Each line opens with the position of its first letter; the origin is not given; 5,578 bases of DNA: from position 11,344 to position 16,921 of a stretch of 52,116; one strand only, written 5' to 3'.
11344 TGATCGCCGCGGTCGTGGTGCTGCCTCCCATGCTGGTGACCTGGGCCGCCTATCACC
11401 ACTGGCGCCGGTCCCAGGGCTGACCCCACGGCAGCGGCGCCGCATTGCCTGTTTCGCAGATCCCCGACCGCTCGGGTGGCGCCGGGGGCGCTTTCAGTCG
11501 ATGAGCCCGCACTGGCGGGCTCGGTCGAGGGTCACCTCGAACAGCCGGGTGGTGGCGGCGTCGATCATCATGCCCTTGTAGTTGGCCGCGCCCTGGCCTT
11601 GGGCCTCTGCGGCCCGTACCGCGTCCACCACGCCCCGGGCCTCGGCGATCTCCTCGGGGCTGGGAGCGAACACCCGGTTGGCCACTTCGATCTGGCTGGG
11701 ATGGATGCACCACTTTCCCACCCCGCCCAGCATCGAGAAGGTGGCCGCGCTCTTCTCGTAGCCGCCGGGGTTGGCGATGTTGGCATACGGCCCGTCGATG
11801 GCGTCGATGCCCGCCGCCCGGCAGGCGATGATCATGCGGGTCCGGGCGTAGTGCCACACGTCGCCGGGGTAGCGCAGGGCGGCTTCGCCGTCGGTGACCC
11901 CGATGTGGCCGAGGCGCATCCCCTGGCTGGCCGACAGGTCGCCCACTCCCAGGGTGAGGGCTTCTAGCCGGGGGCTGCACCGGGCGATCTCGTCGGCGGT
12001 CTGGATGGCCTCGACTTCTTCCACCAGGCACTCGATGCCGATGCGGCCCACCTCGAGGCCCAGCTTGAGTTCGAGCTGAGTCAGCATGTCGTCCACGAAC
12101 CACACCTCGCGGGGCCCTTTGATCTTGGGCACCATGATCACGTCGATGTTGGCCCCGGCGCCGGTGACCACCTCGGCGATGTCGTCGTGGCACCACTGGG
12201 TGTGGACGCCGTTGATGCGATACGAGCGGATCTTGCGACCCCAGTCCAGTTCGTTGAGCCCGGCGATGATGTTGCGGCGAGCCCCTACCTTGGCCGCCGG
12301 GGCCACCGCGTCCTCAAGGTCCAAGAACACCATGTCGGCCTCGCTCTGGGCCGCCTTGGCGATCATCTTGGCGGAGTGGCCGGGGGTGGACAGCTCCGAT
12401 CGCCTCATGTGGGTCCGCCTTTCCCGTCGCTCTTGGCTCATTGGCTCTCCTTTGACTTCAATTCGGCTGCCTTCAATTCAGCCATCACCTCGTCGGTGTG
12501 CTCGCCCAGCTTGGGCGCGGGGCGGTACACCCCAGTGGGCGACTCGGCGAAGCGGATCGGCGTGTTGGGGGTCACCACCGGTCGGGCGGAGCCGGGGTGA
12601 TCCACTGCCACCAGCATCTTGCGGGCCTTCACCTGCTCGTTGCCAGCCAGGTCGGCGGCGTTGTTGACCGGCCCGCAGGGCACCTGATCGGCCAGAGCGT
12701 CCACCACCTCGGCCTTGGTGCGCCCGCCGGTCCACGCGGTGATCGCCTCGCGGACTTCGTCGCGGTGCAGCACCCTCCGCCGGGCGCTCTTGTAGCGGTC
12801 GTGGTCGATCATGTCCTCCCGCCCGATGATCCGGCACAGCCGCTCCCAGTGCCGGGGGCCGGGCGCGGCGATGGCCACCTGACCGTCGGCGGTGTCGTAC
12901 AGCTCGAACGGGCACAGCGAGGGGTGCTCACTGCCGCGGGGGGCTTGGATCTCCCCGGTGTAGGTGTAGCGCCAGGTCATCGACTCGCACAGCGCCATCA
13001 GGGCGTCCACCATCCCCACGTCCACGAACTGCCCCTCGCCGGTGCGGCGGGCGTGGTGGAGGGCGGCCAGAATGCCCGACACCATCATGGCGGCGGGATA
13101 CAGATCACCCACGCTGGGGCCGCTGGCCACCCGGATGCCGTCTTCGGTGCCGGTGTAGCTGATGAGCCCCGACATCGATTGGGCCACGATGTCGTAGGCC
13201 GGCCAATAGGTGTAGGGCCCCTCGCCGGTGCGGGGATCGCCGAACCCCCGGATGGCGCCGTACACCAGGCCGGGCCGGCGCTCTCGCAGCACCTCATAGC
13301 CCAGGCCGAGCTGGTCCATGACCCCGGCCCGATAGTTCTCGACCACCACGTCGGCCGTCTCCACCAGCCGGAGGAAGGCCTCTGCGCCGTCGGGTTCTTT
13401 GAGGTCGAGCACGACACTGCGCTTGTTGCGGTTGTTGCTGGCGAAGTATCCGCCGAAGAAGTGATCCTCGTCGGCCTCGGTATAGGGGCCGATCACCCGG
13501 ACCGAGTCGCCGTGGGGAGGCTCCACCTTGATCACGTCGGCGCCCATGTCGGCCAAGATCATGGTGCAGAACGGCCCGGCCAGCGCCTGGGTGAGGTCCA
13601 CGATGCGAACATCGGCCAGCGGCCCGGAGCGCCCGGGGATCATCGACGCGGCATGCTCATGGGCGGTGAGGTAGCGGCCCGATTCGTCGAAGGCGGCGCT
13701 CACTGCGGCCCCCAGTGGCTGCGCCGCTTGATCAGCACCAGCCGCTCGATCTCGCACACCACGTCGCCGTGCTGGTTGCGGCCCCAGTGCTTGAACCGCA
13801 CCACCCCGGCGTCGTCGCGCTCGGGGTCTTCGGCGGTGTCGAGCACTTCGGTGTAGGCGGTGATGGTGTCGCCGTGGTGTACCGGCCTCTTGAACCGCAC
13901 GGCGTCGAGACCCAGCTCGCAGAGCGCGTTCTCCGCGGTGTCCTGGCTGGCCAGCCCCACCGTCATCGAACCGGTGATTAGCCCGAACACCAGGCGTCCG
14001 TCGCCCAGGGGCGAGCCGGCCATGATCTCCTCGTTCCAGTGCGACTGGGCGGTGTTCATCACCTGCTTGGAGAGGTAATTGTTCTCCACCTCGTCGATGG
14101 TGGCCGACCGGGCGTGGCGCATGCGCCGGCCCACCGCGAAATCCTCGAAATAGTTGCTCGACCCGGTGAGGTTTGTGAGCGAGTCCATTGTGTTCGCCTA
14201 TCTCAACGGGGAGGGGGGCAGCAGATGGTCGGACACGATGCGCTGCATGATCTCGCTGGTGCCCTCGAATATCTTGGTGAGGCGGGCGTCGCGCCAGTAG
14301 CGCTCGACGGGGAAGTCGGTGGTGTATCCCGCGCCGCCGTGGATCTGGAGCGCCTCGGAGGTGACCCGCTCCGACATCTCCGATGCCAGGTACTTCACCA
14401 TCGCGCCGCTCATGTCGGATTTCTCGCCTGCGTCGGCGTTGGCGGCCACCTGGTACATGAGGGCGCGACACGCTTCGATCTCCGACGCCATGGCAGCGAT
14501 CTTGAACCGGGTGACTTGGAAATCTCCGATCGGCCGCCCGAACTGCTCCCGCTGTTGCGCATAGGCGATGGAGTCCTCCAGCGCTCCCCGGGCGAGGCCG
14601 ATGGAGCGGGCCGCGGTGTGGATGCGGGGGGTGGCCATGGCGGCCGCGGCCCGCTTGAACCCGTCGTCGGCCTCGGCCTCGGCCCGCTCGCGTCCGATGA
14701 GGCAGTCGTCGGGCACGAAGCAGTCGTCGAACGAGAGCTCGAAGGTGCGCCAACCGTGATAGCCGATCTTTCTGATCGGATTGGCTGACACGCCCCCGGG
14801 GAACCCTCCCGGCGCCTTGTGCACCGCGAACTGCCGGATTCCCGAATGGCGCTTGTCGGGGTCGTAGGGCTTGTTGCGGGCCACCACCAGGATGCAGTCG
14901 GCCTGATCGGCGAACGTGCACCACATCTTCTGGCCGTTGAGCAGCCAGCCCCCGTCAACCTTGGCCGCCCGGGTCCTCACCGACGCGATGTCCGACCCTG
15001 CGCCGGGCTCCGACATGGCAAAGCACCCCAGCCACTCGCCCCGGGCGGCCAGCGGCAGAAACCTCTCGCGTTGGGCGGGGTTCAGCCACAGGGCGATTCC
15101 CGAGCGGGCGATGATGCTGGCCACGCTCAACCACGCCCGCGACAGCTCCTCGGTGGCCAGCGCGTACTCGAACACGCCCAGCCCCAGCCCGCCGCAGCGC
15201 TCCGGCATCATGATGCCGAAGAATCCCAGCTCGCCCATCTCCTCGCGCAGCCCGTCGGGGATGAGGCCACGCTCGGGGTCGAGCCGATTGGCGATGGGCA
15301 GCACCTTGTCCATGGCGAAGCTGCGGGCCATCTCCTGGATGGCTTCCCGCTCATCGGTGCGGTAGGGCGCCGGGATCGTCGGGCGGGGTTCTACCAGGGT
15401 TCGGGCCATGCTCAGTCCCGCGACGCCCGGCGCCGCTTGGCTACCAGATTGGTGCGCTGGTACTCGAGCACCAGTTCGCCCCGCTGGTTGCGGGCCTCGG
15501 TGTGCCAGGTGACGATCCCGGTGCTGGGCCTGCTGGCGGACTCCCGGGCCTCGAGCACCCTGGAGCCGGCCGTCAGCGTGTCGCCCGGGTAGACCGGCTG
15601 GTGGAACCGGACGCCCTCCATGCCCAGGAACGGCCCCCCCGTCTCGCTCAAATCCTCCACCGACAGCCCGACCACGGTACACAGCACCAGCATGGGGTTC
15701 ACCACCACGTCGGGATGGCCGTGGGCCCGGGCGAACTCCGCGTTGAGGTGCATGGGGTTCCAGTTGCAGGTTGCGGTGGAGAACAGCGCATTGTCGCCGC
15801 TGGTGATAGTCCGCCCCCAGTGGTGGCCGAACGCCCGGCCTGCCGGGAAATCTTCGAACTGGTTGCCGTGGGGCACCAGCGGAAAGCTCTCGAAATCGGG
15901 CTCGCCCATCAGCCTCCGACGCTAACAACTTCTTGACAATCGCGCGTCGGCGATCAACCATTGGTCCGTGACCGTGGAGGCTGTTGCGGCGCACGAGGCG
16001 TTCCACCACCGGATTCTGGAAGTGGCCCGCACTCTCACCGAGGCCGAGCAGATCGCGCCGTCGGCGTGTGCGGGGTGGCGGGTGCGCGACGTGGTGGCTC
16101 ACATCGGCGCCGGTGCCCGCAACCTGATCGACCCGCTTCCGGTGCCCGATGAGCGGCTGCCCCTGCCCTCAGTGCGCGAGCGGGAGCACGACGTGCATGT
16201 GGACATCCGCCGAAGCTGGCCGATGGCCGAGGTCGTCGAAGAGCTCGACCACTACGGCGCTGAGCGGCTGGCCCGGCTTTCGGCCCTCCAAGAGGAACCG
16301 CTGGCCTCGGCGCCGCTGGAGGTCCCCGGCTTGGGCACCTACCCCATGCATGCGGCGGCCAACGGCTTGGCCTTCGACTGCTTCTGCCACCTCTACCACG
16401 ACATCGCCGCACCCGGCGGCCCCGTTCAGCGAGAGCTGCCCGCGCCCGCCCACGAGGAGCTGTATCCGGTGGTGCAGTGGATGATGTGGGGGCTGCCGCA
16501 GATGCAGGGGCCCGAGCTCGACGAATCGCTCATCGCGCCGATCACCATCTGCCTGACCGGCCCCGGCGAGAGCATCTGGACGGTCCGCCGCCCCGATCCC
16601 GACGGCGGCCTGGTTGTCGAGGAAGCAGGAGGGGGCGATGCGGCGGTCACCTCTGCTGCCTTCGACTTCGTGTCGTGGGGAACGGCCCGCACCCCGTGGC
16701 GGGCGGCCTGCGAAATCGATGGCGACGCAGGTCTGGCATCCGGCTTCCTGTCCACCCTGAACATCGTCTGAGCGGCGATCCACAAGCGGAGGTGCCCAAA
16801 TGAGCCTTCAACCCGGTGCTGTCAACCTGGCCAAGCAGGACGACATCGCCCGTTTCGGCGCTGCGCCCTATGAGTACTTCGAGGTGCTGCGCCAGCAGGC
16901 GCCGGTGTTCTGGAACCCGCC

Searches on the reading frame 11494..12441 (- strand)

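Call 65: search_protein_families(library=pfam, proteins=[window:11494-12441:-], max_evalue=0.00001)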
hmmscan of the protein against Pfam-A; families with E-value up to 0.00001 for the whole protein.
window:11494-12441:- (315 aa): 3 families
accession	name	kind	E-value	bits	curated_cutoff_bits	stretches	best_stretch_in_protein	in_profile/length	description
PF03328.21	HpcH_HpaI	-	3.8e-38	131.4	25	1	17-248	4-221/221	HpcH/HpaI aldolase/citrate lyase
PF15617.12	C-C_Bond_Lyase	-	1.5e-07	31.3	28.4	0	236-312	246-319/320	C-C_Bond_Lyase of the TIM-Barrel fold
PF22484.2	DUF6986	-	4.1e-06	26.3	27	0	101-217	166-280/408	Domain of unknown function (DUF6986)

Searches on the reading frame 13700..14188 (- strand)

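Call 66: search_protein_families(library=pfam, proteins=[window:13700-14188:-], max_evalue=0.00001)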
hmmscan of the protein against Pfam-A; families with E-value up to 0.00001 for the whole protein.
window:13700-14188:- (162 aa): 2 families
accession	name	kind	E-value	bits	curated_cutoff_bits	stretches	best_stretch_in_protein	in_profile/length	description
PF19315.5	MC_hydratase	-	3.7e-22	79.4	26.5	1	22-154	223-352/353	Mesaconyl-CoA hydratase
PF01575.25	MaoC_dehydratas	-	4.7e-08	33.1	27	1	19-118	6-104/123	MaoC like domain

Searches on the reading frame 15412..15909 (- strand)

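Call 66: search_protein_families(library=pfam, proteins=[window:15412-15909:-], max_evalue=0.00001)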
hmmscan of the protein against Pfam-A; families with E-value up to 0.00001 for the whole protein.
window:15412-15909:- (165 aa): 3 families
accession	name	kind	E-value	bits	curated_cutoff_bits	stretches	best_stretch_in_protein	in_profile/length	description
PF19315.5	MC_hydratase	-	2.9e-35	122.5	26.5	1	14-162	20-170/353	Mesaconyl-CoA hydratase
PF01575.25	MaoC_dehydratas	-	1.3e-18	67.2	27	1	23-125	6-108/123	MaoC like domain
PF13452.11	FAS1_DH_region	-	2.1e-13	51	22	1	24-149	4-131/132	FAS1-like, dehydratase domain region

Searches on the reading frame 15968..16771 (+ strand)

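Call 66: search_protein_families(library=pfam, proteins=[window:15968-16771:+], max_evalue=0.00001)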
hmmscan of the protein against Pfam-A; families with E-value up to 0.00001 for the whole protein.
window:15968-16771:+ (267 aa): 1 family
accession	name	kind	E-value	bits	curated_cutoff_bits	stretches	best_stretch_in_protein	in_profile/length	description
PF11716.13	MDMPI_N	-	1.6e-11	45.5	24.2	1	11-141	3-135/140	Mycothiol maleylpyruvate isomerase N-terminal domain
